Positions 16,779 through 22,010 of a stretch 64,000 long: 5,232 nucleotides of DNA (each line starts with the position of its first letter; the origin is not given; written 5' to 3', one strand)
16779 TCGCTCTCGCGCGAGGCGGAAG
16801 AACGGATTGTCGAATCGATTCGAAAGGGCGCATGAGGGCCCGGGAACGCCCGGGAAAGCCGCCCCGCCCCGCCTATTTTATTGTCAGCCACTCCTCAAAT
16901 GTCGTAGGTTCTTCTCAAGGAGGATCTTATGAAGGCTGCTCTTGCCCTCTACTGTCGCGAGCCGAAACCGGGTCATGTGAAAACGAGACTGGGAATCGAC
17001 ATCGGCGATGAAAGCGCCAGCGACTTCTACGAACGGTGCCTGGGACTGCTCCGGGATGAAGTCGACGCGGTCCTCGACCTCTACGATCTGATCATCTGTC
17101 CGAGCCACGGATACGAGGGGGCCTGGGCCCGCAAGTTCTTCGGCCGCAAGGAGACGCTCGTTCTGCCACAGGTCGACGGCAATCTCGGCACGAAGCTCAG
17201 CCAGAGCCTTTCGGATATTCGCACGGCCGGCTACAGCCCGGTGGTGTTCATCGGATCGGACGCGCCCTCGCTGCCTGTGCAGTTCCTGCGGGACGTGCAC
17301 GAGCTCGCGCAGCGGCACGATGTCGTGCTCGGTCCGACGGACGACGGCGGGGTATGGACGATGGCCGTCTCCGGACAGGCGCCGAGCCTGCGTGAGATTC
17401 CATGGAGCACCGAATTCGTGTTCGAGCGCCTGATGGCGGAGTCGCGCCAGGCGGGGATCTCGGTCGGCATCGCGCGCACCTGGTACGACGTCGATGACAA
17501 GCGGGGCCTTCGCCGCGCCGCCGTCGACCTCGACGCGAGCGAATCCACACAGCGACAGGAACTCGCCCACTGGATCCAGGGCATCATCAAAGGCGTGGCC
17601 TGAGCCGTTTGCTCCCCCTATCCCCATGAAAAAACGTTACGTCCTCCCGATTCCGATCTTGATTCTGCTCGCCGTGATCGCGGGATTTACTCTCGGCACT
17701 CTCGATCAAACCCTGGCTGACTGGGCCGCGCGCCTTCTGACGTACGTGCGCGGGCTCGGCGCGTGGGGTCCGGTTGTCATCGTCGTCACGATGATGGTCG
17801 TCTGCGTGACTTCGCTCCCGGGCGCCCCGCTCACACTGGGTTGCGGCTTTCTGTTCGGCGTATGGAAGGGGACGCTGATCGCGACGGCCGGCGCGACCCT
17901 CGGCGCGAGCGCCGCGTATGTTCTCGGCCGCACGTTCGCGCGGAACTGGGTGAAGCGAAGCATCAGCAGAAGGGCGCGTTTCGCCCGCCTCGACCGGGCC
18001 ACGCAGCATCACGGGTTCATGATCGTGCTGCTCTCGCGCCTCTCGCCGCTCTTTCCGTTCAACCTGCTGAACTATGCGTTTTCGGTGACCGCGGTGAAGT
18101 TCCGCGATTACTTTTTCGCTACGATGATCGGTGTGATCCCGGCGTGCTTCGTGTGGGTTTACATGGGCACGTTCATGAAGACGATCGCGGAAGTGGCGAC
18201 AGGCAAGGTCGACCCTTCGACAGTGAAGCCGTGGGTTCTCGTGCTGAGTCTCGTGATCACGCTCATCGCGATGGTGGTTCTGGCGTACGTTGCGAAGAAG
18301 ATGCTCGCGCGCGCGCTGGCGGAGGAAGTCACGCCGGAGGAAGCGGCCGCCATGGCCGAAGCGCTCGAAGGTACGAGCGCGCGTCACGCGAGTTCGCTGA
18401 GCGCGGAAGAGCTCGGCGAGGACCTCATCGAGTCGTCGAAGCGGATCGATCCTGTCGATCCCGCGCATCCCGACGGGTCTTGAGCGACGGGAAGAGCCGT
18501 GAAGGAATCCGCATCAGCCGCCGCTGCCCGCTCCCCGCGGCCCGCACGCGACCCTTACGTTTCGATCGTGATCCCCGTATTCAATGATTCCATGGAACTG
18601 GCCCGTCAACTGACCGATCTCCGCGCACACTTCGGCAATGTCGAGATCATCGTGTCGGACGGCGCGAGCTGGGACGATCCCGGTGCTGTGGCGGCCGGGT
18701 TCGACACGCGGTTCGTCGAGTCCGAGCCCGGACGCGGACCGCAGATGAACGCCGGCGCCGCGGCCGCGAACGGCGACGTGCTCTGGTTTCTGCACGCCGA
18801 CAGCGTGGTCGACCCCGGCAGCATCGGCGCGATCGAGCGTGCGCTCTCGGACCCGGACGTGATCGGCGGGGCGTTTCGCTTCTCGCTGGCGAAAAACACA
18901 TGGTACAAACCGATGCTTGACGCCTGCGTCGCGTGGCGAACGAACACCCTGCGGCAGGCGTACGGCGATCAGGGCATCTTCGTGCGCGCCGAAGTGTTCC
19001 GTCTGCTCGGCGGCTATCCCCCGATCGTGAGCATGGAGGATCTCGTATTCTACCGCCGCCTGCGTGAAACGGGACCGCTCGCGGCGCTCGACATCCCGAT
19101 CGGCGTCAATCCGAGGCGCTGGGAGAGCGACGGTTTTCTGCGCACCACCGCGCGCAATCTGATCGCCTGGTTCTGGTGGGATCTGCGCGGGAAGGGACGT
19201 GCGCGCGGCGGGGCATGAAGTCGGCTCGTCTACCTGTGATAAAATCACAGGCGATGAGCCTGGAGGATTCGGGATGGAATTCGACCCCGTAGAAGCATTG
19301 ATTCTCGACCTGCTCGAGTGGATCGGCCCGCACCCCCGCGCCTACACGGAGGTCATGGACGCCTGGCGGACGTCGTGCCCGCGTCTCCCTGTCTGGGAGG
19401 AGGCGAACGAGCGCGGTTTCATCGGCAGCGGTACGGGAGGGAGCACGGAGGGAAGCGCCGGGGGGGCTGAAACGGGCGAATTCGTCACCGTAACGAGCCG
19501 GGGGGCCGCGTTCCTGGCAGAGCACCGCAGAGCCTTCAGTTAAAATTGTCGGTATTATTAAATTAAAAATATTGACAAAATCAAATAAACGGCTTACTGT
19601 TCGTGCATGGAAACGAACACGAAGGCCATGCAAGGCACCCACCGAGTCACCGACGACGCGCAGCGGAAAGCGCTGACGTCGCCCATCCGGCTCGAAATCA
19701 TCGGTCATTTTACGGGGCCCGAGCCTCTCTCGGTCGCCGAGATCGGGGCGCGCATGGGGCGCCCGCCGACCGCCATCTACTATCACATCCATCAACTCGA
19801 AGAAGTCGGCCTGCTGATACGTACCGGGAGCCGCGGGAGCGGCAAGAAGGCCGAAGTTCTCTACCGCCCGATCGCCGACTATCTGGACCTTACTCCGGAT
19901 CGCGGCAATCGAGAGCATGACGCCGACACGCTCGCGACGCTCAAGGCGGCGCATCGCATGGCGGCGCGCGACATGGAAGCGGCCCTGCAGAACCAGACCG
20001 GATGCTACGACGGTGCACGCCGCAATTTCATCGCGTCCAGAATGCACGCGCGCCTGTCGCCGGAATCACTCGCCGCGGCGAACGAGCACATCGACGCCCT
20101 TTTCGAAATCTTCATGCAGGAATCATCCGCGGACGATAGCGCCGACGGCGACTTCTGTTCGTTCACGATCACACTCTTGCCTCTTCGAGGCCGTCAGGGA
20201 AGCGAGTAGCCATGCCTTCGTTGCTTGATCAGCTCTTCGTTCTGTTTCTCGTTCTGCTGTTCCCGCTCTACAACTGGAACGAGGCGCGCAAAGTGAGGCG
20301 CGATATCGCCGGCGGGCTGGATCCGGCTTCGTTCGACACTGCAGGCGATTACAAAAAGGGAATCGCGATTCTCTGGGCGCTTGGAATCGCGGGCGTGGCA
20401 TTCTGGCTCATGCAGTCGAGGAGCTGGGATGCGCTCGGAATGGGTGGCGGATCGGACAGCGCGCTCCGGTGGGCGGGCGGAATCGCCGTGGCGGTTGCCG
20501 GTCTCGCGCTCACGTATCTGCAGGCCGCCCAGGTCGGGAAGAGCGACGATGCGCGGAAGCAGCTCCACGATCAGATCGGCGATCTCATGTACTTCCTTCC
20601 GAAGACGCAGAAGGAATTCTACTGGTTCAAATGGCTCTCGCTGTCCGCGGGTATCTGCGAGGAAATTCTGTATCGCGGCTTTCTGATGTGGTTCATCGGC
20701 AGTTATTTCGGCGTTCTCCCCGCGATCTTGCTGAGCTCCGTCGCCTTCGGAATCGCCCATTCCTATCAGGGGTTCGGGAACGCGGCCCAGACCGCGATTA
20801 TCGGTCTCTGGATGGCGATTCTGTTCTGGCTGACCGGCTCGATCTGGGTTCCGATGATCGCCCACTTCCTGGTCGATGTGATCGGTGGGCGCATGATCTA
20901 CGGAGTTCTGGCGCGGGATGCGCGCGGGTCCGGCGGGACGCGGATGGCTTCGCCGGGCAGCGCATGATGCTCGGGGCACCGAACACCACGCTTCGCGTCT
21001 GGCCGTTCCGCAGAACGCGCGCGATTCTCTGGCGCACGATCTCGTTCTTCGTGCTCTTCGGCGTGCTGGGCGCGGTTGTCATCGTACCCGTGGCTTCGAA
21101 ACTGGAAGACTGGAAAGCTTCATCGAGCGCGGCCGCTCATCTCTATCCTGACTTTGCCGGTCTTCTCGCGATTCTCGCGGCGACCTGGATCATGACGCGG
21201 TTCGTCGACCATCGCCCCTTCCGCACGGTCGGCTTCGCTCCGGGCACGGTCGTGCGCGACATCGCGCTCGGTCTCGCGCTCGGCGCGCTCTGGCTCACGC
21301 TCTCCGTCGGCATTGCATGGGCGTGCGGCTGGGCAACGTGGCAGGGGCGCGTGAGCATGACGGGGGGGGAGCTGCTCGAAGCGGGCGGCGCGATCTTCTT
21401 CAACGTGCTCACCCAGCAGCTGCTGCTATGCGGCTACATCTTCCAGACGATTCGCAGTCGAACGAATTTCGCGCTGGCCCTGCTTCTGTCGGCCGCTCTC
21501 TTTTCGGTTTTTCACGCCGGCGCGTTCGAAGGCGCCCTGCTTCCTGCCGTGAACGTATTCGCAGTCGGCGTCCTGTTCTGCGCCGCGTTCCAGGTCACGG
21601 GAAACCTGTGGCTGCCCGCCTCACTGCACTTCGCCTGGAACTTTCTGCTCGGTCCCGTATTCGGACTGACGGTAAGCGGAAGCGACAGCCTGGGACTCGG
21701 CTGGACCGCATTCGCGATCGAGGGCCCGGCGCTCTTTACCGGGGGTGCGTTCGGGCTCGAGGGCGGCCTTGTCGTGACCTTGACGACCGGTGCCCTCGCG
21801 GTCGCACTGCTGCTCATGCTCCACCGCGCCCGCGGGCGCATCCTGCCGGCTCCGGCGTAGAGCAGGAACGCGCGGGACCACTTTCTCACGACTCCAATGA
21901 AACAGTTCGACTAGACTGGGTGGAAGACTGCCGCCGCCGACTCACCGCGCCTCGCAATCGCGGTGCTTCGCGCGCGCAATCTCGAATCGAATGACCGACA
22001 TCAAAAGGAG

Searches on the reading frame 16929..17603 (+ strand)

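Call 46: search_protein_families(library=pfam, proteins=[window:16929-17603:+], max_evalue=0.01)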
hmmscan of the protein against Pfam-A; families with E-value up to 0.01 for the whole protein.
window:16929-17603:+ (224 aa): 2 families
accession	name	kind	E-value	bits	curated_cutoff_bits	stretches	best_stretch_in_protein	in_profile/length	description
PF09837.15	DUF2064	-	9.4e-21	74.3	25.8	1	53-161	12-120/120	Uncharacterized protein conserved in bacteria (DUF2064)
PF01983.22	CofC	-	1.6e-05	24.6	22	1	83-188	72-173/217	Guanylyl transferase CofC like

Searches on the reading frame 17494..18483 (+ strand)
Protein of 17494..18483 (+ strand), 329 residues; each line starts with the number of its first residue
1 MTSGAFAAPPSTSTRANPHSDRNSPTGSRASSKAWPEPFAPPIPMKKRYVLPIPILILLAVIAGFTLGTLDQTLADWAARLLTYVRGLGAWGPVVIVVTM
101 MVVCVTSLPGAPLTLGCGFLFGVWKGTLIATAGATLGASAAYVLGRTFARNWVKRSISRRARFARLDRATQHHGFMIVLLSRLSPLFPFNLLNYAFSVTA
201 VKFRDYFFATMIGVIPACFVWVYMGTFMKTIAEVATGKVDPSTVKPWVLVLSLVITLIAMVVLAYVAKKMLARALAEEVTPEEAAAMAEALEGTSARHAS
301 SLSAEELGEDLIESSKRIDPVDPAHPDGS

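Call 68: search_protein_families(library=pfam, proteins=[window:17494-18483:+], max_evalue=0.001)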
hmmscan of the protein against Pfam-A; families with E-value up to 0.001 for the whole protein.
window:17494-18483:+ (329 aa): 1 family
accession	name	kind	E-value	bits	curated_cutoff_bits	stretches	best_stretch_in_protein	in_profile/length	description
PF09335.16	VTT_dom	-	2.1e-31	109.4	33.9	1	108-226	1-122/123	VTT domain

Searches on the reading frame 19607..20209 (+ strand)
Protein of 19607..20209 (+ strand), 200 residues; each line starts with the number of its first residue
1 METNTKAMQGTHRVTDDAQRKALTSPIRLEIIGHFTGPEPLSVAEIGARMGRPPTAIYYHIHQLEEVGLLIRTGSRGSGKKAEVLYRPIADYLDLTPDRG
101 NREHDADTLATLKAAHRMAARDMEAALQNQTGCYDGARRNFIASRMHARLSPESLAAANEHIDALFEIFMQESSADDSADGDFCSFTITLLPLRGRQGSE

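Call 69: search_protein_families(library=pfam, proteins=[window:19607-20209:+], max_evalue=0.001)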
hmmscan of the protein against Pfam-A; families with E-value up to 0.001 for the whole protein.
window:19607-20209:+ (200 aa): 4 families
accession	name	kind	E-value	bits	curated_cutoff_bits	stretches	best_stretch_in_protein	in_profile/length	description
PF12840.13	HTH_20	-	4.2e-13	49.5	27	1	23-70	1-48/51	Helix-turn-helix domain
PF25212.1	HVO_A0114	-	4.4e-05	23.6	27.6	1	19-86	15-81/84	HVO_A0114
PF12802.13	MarR_2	-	0.0001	22.8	27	1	34-79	16-59/61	MarR family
PF09339.16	HTH_IclR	-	0.00042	20.5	22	1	36-70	14-48/52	IclR helix-turn-helix domain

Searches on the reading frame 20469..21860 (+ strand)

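Call 69: search_protein_families(library=pfam, proteins=[window:20469-21860:+], max_evalue=0.001)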
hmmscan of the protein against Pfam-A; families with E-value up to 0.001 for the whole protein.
window:20469-21860:+ (463 aa): 1 family
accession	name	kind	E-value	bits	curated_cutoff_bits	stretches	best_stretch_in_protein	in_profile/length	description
PF02517.21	Rce1-like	-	1.5e-12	48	22.4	1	305-393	8-93/93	Type II CAAX prenyl endopeptidase Rce1-like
